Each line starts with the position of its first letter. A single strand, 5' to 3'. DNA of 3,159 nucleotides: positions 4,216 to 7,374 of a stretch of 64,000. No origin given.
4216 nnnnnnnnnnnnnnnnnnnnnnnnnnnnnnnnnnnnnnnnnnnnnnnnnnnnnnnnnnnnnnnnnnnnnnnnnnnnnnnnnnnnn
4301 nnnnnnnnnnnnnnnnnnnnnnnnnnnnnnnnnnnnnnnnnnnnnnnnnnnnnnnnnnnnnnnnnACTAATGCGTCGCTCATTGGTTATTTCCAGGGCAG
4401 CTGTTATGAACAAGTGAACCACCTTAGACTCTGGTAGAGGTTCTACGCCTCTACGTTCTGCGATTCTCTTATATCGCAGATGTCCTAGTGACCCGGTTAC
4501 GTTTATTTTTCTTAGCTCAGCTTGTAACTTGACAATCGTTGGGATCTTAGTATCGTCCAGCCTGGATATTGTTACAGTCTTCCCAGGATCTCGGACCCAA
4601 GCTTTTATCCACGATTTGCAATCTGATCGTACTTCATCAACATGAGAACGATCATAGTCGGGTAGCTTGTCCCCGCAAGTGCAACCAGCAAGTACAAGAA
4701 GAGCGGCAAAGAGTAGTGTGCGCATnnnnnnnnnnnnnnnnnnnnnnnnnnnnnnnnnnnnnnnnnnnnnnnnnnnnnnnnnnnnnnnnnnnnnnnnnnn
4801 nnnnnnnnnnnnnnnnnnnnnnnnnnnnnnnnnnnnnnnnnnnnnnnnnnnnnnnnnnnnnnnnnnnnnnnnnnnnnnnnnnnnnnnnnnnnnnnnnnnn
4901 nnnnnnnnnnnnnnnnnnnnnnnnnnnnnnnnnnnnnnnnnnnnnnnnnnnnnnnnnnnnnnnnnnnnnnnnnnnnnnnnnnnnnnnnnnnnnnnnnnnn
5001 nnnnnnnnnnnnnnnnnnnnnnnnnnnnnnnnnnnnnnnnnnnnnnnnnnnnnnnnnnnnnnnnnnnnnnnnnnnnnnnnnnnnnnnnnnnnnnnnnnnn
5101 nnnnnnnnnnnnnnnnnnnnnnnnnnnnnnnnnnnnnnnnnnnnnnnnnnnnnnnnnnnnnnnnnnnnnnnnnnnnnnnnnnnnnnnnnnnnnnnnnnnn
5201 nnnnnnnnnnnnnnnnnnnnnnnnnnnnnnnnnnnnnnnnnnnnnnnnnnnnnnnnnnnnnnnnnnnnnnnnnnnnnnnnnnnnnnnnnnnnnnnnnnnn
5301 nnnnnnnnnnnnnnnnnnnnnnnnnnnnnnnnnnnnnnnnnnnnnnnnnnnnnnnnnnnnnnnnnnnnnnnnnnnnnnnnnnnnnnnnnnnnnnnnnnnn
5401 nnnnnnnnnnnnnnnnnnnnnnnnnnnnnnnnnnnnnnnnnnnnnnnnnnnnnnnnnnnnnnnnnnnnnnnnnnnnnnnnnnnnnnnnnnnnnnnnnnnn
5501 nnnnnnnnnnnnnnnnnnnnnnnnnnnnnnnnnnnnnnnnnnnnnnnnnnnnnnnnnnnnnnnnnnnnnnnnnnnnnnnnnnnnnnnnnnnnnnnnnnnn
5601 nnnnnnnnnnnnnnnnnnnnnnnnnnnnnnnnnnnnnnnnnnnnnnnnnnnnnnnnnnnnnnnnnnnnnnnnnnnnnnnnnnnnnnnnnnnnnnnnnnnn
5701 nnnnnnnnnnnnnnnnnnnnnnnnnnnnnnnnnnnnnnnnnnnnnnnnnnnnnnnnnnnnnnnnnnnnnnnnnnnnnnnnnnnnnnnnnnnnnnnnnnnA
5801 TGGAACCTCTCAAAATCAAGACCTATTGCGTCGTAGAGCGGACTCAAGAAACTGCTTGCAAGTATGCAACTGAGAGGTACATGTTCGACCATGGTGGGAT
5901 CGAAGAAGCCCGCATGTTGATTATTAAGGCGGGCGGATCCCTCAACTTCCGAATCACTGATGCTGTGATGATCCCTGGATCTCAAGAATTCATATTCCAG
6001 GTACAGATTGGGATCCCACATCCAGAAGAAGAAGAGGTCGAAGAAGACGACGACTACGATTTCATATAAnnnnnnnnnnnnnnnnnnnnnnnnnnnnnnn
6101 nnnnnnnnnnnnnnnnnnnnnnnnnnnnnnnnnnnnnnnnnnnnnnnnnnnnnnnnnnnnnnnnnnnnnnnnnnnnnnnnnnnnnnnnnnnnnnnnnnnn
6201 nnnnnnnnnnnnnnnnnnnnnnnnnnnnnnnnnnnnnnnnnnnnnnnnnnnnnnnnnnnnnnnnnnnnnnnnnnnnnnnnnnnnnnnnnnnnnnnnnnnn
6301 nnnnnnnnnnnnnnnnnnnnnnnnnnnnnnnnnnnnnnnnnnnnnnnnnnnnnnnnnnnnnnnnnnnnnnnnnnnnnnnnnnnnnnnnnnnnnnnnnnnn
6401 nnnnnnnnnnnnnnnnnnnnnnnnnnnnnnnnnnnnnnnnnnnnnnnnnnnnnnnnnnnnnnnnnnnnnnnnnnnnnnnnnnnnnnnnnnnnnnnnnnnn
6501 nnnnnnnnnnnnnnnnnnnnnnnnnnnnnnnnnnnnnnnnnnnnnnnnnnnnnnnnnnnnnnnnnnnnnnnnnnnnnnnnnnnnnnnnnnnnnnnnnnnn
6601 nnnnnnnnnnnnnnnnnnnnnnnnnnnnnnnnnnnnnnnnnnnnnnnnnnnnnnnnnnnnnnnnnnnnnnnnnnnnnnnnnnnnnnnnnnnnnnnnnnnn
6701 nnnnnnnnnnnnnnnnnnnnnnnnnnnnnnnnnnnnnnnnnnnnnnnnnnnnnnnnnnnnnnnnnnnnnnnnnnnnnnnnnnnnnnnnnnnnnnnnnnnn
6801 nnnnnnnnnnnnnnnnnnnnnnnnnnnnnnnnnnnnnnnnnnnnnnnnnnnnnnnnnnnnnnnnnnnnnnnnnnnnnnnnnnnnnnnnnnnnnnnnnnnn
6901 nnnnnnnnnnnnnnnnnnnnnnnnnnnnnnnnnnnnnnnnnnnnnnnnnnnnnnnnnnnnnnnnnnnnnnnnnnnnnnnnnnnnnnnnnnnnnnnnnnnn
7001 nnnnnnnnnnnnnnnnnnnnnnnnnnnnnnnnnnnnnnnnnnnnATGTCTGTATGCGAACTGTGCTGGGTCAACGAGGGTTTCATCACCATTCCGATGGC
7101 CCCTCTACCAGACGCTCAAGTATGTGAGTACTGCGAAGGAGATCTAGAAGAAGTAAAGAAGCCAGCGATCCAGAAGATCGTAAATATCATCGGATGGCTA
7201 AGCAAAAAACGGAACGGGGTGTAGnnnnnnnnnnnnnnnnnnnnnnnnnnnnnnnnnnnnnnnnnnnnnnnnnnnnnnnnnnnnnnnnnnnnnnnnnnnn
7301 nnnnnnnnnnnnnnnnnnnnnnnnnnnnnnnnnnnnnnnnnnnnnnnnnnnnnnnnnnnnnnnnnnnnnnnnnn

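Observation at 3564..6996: Divergent patatin/lipoprotein and zinc-ribbon/lipoprotein/metacaspase modules around a palindromic operator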

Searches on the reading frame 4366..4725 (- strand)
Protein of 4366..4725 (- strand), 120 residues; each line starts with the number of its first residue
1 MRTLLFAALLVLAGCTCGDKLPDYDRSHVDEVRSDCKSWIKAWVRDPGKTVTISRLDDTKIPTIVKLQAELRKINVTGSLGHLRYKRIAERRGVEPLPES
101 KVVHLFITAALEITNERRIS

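Call 57: find_related_loci(query=A3, collection=viral_contigs, flank=10000)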
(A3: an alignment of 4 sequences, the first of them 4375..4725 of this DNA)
Query A3 (117 aa) in viral_contigs; peptide patterns used: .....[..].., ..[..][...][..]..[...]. (x = any residue, [..] = any of these).
23 stretches matched a pattern; 1 encode a relative of the query (tblastn E <= 1e-3); 1 distinct loci.
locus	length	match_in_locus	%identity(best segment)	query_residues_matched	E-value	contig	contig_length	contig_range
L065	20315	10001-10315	51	12-116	2e-28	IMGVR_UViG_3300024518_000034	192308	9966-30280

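Call 82: predict_structure(protein=window:4366-4725:-)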
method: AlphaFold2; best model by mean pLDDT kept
length: 120 residues; sequences in the alignment: 1
mean_pLDDT: 53.2   pTM: 0.46
mean pLDDT of the five models: 53.2, 52.0, 51.3, 46.9, 43.3
residues with pLDDT >= 90: 0; 70-90: 12; 50-70: 51; < 50: 57
segments of 3 or more residues with pLDDT < 50: 1-22, 46-70, 72-78, 118-120
pLDDT, mean of each block of 10 residues (from residue 1): 38 39 63 67 49 37 42 46 68 71 65 53
secondary structure, 60 per line:
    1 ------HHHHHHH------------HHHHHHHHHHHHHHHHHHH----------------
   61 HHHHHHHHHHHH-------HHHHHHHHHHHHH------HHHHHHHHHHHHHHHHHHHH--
elements in order: H7-13 H26-44 H61-72 H80-92 H99-118

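Call 88: find_related_loci(query=A3, collection=genome_contigs, flank=8000)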
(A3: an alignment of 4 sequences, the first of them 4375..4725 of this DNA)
Query A3 (117 aa) in genome_contigs; peptide patterns used: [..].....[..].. (x = any residue, [..] = any of these).
14 stretches matched a pattern, but none encodes a relative of the query by tblastn (E <= 1e-3).

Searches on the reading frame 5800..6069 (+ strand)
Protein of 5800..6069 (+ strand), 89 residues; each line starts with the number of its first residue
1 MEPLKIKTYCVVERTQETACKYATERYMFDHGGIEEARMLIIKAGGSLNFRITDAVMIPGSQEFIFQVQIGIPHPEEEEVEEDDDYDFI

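Call 3: search_protein_families(library=pfam, proteins=[window:5800-6069:+], max_evalue=0.1)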
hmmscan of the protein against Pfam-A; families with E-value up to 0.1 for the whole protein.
window:5800-6069:+ (89 aa): 0 families

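Call 7: search_protein_families(library=phrogs, proteins=[window:5800-6069:+], max_evalue=0.01)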
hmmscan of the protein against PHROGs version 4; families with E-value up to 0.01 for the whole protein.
window:5800-6069:+ (89 aa): 0 families

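Call 36: search_protein_families(library=padloc, proteins=[window:5800-6069:+], max_evalue=0.01)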
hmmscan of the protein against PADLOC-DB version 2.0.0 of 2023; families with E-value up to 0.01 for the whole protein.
window:5800-6069:+ (89 aa): 0 families

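Call 37: search_protein_families(library=ncbifam, proteins=[window:5800-6069:+], max_evalue=0.01)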
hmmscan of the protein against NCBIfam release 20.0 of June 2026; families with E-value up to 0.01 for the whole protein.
window:5800-6069:+ (89 aa): 0 families

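Call 58: find_related_loci(query=A4, collection=viral_contigs, flank=10000)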
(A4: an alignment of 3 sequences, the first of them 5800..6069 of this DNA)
Query A4 (89 aa) in viral_contigs; peptide patterns used: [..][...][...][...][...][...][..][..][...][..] (x = any residue, [..] = any of these).
599 stretches matched a pattern, but none encodes a relative of the query by tblastn (E <= 1e-3).

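Call 80: search_protein_representatives(protein=window:5800-6069:+)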
Query: 89 residues. Proteins with E-value up to 0.001 (for the whole library): 7; up to 1e-10: 3; up to 1e-30: 1. The best 7 are listed.
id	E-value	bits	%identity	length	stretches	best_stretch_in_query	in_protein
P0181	8.9e-54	195.1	100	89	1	1-89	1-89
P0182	8.6e-16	73.8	42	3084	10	40-63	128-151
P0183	4.4e-13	65.2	27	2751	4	21-62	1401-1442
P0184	8.5e-09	51.5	35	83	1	3-79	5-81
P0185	2.7e-08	49.9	36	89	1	4-88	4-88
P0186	8.2e-07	45.2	40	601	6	11-40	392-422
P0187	2.8e-05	40.3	27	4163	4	11-55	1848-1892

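Call 81: predict_structure(protein=window:5800-6069:+)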
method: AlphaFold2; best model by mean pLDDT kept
length: 89 residues; sequences in the alignment: 1
mean_pLDDT: 50.9   pTM: 0.31
mean pLDDT of the five models: 50.9, 47.0, 46.1, 45.4, 44.4
residues with pLDDT >= 90: 0; 70-90: 0; 50-70: 56; < 50: 33
segments of 3 or more residues with pLDDT < 50: 1-26, 73-75
pLDDT, mean of each block of 10 residues (from residue 1): 38 35 47 55 55 61 58 52 59
secondary structure, 60 per line:
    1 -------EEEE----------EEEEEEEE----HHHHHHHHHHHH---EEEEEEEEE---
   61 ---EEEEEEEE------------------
elements in order: E8-11 E22-29 H34-45 E49-57 E64-71

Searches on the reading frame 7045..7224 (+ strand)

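Call 3: search_protein_families(library=pfam, proteins=[window:7045-7224:+], max_evalue=0.1)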
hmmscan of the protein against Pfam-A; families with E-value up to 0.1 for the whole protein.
window:7045-7224:+ (59 aa): 1 family
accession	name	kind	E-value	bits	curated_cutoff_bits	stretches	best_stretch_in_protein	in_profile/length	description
PF00653.27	BIR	-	0.1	13.6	22.9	0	9-38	24-50/70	Inhibitor of Apoptosis domain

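Call 7: search_protein_families(library=phrogs, proteins=[window:7045-7224:+], max_evalue=0.01)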
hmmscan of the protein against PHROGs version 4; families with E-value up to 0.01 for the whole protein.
window:7045-7224:+ (59 aa): 0 families

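Call 36: search_protein_families(library=padloc, proteins=[window:7045-7224:+], max_evalue=0.01)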
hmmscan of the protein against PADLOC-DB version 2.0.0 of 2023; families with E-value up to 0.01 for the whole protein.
window:7045-7224:+ (59 aa): 0 families

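Call 37: search_protein_families(library=ncbifam, proteins=[window:7045-7224:+], max_evalue=0.01)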
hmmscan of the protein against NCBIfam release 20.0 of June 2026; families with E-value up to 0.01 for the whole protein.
window:7045-7224:+ (59 aa): 2 families
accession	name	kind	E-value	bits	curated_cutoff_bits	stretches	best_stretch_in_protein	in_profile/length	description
TIGR02539.1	SepCysS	equivalog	0.00022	20.4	365.25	1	25-47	36-58/370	O-phospho-L-seryl-tRNA:Cys-tRNA synthase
NF006810.0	PRK09331.1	subfamily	0.0054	15.6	301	1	26-47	51-72/397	Sep-tRNA:Cys-tRNA synthetase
